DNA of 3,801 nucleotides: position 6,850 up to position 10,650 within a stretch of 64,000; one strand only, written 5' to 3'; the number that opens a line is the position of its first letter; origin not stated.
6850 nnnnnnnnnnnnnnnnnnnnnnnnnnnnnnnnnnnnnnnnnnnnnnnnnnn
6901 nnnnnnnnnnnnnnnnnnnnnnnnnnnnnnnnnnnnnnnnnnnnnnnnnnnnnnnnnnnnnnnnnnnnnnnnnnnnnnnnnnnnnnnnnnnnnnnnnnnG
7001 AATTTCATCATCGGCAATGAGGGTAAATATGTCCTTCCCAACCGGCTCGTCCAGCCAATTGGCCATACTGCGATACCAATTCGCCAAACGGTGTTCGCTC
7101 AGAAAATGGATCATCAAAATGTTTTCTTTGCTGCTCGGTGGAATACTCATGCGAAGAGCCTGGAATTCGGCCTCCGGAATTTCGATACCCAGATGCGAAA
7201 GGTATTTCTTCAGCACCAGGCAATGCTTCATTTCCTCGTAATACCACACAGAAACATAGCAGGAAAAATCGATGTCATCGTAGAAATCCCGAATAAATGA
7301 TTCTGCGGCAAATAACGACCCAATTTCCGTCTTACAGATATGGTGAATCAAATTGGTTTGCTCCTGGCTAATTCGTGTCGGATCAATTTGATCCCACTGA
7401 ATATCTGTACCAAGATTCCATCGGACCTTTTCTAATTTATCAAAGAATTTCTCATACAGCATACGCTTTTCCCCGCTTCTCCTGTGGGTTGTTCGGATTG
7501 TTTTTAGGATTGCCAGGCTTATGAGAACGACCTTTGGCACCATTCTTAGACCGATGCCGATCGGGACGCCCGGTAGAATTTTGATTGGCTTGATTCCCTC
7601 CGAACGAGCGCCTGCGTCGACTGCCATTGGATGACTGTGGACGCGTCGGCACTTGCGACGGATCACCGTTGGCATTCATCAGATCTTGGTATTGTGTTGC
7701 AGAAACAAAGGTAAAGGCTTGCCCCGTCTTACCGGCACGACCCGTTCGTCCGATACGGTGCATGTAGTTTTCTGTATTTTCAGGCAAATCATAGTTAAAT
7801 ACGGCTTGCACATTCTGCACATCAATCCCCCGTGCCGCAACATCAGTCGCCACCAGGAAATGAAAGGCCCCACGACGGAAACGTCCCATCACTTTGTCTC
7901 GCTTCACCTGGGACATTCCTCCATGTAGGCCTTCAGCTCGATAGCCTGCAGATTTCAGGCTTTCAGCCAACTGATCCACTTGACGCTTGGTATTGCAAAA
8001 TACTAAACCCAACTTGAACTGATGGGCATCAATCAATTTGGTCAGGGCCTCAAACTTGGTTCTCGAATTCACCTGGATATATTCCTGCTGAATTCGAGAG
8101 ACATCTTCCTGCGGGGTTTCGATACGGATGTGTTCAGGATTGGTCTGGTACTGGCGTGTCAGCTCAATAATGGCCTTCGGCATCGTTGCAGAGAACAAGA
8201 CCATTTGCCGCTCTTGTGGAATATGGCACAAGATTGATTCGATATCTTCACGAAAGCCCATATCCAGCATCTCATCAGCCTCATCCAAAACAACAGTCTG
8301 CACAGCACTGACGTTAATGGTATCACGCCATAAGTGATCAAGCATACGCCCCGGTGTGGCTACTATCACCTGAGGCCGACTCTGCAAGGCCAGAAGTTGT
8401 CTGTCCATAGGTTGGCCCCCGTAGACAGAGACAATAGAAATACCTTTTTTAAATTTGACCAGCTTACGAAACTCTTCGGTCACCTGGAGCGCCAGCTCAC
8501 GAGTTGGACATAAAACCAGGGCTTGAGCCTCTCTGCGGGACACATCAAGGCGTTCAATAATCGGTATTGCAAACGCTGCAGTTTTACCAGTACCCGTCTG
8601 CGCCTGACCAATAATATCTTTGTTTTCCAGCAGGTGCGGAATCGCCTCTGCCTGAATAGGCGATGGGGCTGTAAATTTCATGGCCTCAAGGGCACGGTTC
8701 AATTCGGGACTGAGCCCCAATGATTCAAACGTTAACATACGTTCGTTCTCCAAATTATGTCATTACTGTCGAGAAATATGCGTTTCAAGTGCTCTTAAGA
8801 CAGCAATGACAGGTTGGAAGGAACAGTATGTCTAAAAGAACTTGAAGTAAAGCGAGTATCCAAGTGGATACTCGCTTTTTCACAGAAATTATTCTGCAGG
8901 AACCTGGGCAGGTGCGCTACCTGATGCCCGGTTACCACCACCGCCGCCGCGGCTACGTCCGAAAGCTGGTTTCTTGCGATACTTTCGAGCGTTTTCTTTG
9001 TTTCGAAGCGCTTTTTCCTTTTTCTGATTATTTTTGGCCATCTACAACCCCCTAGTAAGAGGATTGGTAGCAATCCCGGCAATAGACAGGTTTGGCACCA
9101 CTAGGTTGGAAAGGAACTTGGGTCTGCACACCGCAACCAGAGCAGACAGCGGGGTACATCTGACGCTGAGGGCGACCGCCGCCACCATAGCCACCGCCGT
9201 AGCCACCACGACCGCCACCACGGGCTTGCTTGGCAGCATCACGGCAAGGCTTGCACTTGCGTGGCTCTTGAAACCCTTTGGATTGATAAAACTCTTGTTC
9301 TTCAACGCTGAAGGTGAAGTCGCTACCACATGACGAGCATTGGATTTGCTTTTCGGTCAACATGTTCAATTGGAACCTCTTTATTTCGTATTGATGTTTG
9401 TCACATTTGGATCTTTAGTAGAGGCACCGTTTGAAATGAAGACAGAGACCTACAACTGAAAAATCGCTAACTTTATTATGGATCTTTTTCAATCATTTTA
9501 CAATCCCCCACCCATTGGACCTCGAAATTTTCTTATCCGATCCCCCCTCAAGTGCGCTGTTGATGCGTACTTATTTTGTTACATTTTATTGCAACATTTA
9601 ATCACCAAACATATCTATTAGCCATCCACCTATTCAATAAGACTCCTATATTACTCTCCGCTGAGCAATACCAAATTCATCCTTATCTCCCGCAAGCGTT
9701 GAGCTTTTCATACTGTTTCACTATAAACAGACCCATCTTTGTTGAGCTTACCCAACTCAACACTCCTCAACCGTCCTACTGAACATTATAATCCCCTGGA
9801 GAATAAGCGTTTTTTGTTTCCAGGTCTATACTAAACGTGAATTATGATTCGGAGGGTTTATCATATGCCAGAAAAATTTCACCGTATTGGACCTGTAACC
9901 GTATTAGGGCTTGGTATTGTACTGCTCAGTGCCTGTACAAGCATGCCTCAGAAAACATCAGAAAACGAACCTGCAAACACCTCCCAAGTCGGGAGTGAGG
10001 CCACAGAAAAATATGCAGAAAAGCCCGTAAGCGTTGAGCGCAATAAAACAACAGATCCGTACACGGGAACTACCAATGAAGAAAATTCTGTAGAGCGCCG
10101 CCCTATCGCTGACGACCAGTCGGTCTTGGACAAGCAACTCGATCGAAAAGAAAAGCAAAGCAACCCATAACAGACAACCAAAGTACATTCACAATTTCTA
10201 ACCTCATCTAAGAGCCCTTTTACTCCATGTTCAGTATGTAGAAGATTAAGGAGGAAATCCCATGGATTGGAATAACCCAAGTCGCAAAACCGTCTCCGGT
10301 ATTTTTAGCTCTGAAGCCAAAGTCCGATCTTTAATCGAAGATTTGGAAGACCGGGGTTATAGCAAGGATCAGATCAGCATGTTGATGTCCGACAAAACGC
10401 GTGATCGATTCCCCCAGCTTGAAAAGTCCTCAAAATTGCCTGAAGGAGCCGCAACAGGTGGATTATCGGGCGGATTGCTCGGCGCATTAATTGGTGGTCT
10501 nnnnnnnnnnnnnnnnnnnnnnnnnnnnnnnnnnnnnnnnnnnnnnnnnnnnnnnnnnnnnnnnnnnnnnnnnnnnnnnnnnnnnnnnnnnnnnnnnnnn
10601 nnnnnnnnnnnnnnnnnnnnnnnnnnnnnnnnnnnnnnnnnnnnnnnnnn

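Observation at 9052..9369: Bacterial double zinc-ribbon protein with GGY/RGG linker, a FUS/FET-like architecture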

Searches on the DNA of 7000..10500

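Call 15: search_rna_families(source=window, start=7000, end=10500, threshold=evalue, max_evalue=1)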
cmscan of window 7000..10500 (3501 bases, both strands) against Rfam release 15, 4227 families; matches with E-value up to 1: 1.
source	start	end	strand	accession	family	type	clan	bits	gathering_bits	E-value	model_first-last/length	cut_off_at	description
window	8848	8942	-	RF02453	ncr952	Gene; sRNA;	-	18.5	100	0.56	1-143/143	no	Bacillus sRNA ncr952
